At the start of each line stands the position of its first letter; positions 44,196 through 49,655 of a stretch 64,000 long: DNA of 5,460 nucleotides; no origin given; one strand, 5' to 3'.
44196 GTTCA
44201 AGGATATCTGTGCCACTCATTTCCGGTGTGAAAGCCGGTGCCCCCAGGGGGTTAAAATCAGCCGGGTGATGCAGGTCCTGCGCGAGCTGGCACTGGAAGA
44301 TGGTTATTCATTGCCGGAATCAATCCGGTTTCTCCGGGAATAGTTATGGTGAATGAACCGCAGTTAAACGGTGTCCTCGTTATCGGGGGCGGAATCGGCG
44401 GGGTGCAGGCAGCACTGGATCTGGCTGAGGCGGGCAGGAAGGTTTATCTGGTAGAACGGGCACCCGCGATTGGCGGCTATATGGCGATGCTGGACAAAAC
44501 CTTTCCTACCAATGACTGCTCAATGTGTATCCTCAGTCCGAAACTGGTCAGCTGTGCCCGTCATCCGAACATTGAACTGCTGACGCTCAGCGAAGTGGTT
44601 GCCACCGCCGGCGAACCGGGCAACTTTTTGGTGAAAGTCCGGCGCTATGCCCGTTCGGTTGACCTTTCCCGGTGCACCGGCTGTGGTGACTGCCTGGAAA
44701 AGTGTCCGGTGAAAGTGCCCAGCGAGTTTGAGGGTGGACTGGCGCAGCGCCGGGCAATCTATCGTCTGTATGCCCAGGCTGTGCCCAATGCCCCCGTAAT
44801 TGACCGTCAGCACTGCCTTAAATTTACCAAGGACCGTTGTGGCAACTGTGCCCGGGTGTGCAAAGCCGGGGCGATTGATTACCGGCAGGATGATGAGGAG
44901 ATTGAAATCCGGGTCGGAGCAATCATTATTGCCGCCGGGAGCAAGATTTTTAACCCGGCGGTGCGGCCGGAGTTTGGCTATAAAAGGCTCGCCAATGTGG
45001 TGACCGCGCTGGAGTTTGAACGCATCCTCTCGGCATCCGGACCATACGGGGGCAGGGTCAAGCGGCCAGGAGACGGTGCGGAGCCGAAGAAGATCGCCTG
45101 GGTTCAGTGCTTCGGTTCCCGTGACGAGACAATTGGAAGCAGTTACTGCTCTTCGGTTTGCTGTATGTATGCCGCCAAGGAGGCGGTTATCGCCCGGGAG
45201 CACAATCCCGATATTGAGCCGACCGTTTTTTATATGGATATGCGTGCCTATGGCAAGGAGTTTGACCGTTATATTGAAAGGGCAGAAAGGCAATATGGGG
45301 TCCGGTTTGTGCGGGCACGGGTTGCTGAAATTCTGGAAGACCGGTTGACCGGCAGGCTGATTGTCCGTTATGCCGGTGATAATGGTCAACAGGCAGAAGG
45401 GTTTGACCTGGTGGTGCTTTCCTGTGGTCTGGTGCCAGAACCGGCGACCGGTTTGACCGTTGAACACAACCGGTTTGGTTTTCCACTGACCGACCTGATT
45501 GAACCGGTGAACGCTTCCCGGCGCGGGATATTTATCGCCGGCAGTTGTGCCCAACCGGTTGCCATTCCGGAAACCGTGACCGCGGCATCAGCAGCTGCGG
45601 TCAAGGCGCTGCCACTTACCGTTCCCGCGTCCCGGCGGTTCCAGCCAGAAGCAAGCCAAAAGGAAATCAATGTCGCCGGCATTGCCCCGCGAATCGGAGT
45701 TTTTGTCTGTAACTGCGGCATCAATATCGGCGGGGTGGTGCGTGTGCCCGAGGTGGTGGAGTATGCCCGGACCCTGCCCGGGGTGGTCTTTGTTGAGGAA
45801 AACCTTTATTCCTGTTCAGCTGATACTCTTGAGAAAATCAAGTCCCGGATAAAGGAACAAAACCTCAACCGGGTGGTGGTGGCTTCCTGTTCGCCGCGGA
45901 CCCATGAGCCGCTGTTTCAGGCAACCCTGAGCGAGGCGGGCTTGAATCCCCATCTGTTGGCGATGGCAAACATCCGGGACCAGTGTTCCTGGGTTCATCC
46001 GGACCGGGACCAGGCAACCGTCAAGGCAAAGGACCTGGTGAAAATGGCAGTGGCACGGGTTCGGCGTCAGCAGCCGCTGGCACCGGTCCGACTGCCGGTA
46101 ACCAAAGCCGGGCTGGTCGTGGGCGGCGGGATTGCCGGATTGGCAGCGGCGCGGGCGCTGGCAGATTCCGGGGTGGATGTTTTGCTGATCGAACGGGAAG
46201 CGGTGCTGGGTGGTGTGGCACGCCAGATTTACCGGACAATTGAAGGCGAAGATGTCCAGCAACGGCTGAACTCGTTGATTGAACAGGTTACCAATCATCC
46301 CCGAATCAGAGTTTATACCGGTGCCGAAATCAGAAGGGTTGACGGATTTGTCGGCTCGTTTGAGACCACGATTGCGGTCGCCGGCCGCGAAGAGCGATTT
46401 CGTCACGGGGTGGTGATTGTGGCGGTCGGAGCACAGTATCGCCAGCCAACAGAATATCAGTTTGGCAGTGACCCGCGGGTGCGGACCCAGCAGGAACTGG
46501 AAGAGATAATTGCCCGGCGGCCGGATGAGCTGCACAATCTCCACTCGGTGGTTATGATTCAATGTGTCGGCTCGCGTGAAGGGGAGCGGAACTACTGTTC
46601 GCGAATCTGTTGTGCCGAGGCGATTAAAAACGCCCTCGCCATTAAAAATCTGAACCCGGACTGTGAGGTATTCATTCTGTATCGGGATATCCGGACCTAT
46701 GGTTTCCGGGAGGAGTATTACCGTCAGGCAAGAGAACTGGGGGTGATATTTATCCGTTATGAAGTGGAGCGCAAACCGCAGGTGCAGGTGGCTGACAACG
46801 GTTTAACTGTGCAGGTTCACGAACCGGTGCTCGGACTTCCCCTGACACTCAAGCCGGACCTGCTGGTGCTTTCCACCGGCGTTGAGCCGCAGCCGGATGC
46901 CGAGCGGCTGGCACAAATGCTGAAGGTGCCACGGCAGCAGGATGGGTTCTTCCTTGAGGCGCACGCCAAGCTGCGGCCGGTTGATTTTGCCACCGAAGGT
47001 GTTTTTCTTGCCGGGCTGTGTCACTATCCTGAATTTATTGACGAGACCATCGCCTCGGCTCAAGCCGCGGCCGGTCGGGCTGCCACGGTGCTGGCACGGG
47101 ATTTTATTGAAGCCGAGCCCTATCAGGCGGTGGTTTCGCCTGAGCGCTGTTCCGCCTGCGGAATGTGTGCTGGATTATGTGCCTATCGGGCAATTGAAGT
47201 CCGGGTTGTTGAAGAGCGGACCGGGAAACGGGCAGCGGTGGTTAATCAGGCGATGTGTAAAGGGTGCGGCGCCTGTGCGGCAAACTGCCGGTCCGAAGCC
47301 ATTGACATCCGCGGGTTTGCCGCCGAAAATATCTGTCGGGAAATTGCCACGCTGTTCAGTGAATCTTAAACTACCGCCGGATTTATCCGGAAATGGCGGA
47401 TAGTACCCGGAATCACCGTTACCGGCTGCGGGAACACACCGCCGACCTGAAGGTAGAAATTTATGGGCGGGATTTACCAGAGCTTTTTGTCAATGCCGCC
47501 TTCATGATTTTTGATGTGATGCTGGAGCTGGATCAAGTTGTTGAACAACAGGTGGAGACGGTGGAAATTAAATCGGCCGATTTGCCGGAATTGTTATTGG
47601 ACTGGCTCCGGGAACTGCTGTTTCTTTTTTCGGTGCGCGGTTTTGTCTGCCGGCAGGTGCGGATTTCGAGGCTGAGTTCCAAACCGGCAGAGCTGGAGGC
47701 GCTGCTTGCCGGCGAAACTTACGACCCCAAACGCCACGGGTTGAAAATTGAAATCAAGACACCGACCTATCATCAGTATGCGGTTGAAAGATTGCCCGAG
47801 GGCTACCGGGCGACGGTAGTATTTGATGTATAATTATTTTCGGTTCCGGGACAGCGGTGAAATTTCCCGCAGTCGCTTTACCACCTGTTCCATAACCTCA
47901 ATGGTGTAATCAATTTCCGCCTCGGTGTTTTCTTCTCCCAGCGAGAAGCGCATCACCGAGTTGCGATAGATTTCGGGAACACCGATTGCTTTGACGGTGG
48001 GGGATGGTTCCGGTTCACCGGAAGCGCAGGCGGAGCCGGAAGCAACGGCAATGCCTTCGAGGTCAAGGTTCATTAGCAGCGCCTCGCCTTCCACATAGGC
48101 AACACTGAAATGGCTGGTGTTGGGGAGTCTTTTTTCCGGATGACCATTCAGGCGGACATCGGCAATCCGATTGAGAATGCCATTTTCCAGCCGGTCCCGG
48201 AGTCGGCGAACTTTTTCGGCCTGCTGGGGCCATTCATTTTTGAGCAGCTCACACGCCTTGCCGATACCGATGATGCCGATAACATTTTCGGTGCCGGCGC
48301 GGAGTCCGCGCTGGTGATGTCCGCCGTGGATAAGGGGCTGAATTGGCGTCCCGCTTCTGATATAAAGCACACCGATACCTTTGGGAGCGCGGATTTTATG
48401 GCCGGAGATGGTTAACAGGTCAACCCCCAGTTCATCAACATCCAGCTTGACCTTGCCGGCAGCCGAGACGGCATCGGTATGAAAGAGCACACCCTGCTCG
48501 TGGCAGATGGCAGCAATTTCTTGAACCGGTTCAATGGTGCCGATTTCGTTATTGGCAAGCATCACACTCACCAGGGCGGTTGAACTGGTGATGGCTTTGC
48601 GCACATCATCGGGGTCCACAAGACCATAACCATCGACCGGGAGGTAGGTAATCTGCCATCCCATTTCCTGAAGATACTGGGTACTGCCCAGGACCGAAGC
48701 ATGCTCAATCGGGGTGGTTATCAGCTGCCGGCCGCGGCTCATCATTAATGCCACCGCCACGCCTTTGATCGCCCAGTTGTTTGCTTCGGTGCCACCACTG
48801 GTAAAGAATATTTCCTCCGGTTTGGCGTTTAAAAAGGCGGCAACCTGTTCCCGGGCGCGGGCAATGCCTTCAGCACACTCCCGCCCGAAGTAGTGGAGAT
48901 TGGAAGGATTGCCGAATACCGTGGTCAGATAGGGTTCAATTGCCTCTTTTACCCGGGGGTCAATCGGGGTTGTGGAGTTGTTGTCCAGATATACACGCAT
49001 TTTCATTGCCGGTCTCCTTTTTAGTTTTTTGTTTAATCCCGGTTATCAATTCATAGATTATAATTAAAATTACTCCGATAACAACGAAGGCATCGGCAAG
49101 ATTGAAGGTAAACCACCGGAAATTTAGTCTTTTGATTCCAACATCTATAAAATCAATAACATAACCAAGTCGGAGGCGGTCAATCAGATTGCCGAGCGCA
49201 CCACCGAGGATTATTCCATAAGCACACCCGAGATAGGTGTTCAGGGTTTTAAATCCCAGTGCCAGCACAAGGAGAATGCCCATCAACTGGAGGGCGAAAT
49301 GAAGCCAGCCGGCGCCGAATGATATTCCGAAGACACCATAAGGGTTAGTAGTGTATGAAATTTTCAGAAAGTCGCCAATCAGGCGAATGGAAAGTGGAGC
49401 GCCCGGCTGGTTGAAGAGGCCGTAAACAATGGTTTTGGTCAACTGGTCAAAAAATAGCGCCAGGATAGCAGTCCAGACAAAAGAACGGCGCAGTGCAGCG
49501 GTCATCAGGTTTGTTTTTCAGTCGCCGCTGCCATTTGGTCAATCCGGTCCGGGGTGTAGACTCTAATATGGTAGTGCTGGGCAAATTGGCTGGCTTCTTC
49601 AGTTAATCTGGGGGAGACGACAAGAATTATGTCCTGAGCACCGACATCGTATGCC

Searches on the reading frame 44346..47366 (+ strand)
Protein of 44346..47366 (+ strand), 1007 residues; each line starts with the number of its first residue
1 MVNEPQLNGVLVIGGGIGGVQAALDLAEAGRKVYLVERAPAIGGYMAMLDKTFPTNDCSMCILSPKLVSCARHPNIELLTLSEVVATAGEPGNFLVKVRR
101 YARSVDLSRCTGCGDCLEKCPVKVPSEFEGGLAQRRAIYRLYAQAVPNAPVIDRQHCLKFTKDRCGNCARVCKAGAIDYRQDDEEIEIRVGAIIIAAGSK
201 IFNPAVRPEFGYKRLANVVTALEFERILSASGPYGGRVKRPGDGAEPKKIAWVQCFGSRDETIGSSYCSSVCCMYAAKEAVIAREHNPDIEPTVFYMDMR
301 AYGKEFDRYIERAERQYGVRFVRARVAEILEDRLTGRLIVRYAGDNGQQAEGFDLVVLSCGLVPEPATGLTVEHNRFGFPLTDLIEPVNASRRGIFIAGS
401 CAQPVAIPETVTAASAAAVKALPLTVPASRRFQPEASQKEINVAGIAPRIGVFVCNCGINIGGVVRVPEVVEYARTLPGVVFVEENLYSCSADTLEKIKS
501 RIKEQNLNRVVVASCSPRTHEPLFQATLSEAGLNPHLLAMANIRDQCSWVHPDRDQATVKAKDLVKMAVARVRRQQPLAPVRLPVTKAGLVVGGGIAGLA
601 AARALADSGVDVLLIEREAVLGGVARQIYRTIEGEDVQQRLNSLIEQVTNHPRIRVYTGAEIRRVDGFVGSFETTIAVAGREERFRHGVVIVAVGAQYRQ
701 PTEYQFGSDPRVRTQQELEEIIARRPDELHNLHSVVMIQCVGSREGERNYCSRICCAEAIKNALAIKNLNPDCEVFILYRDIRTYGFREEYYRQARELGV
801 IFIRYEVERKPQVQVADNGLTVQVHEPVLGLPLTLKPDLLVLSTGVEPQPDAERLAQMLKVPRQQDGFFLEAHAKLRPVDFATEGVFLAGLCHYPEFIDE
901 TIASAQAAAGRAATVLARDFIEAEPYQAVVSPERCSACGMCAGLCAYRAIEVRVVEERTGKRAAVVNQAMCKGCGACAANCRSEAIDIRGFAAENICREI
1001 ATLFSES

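Call 5: search_protein_families(library=pfam, proteins=[window:44346-47366:+], max_evalue=0.01)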
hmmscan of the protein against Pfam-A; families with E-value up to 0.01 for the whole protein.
window:44346-47366:+ (1007 aa): 25 families
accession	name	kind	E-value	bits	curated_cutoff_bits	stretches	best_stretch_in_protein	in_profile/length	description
PF07992.20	Pyr_redox_2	-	3e-30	106.1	26.1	2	10-417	3-290/291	Pyridine nucleotide-disulphide oxidoreductase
PF13450.12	NAD_binding_8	-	1.9e-17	63.7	21.9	2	591-628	1-38/68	NAD(P)-binding Rossmann-like domain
PF12831.13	FAD_oxidored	-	2.8e-17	63.6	27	2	10-47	2-39/416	FAD dependent oxidoreductase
PF00037.32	Fer4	-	1.1e-13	50.8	21.1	2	105-124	3-22/24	4Fe-4S binding domain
PF01266.30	DAO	-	2.1e-10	41.1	27.9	2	590-622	3-35/353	FAD dependent oxidoreductase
PF00070.33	Pyr_redox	-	3.5e-10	40.7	22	2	10-43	2-35/82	Pyridine nucleotide-disulphide oxidoreductase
PF00890.30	FAD_binding_2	-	1.7e-09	37.9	20.4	2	10-45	2-37/414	FAD binding domain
PF12838.12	Fer4_7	-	7.9e-09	36.3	27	2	934-985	1-52/52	4Fe-4S dicluster domain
PF13237.11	Fer4_10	-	1.8e-08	34.6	25.5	2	929-981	3-52/53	4Fe-4S dicluster domain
PF01134.28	GIDA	-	6.7e-08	32.4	22.1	2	10-39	2-29/391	Glucose inhibited division protein A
PF12797.12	Fer4_2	-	6.1e-06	26.3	24.5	1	104-122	4-22/22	4Fe-4S binding domain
PF01494.25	FAD_binding_3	-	8.1e-06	25.7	22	1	590-619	5-34/349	FAD binding domain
PF13738.12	Pyr_redox_3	-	8.1e-06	25.7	30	0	590-620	1-32/305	Pyridine nucleotide-disulphide oxidoreductase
PF03486.20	HI0933_like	-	8.3e-06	25.9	50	0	10-44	3-37/244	HI0933-like protein Rossmann domain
PF12837.12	Fer4_6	-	1.6e-05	25.1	25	1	105-124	4-23/24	4Fe-4S binding domain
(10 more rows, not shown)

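Call 6: search_protein_families(library=ncbifam, proteins=[window:44346-47366:+], max_evalue=0.01)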
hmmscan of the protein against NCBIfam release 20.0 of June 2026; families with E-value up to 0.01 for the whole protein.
window:44346-47366:+ (1007 aa): 155 families (the best 25 are shown)
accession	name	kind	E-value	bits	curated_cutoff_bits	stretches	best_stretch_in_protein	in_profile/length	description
NF040770.1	hetero_SS_HdrA2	exception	6.6e-290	963.7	1100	3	9-428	141-563/777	CoB-CoM heterodisulfide reductase HdrA2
NF041778.1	hetero_SS_HdrA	equivalog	1.9e-216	720.5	1400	3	10-436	145-581/771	ferredoxin:CoB-CoM heterodisulfide reductase subunit HdrA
NF041891.1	hdrA_Methbact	equivalog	4.8e-203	676.5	1300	3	9-421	135-552/762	ferredoxin:CoB-CoM heterodisulfide reductase subunit HdrA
TIGR03467.1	HpnE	equivalog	6.3e-15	55.4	283.05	2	591-630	3-42/430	hydroxysqualene dehydroxylase HpnE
TIGR01372.1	soxA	subfamily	1.4e-14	52.9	1164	2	590-657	172-239/996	sarcosine oxidase subunit alpha family protein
TIGR03997.1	mycofact_OYE_2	equivalog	3.6e-14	52.1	793.15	2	585-663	377-455/645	mycofactocin system FadH/OYE family oxidoreductase 2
NF005560.0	PRK07233.1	equivalog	8.6e-14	51.2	252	2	10-50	3-43/435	hypothetical protein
NF045637.1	carotdesatCrtDProt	equivalog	1.1e-13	50.5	580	2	10-50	1-41/485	1-hydroxycarotenoid 3,4-desaturase CrtD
NF058655.1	CrtID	equivalog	5.3e-12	45.3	640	2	590-629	2-41/478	bifunctional phytoene desaturase/3,4-desaturase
TIGR03996.1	mycofact_OYE_1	hypoth_equivalog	7.4e-12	44.6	627.9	1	585-699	371-471/633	mycofactocin system FadH/OYE family oxidoreductase 1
TIGR02734.1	crtI_fam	subfamily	4e-11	42.3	238.1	2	10-50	1-41/504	phytoene desaturase family protein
NF045599.1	bili_reduct_long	exception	1.2e-10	40.4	750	2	589-664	384-458/641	bilirubin reductase, long form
NF005313.0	PRK06847.1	subfamily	4.9e-10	38.9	372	2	7-41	4-38/375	hypothetical protein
NF009410.0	PRK12771.1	subfamily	5e-10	38.6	516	2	582-626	134-178/566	NAD(P)-binding protein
TIGR02733.1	desat_CrtD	equivalog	5.3e-10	38.6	549.7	2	590-630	5-45/492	C-3',4' desaturase CrtD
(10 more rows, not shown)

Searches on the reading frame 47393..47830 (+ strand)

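Call 9: search_protein_families(library=pfam, proteins=[window:47393-47830:+], max_evalue=0.0001)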
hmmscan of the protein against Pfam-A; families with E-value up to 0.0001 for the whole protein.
window:47393-47830:+ (146 aa): 1 family
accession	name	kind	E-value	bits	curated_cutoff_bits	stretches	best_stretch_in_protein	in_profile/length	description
PF01951.21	Archease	-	4e-38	131.2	25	1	10-146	1-136/136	Archease protein family (MTH1598/TM1083)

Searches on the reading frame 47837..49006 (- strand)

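Call 41: search_protein_families(library=pfam, proteins=[window:47837-49006:-], max_evalue=0.00001)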
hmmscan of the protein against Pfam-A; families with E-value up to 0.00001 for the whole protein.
window:47837-49006:- (390 aa): 3 families
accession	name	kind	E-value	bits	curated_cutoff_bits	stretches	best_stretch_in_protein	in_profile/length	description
PF00266.25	Aminotran_5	-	6.9e-87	292.2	21.5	1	5-367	1-370/371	Aminotransferase class-V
PF01212.27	Beta_elim_lyase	-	4.8e-09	36.4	27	1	50-238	36-228/288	Beta-eliminating lyase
PF01041.23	DegT_DnrJ_EryC1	-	4.2e-08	33.2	19.8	1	55-184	33-151/360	DegT/DnrJ/EryC1/StrS aminotransferase family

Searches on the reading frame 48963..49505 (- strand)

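Call 59: search_protein_families(library=pfam, proteins=[window:48963-49505:-], max_evalue=0.00001)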
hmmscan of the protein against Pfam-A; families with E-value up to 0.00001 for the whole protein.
window:48963-49505:- (181 aa): 1 family
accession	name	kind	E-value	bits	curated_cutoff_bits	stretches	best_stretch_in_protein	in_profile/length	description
PF01252.23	Peptidase_A8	-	2.9e-29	102.5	25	1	13-153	2-141/142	Signal peptidase (SPase) II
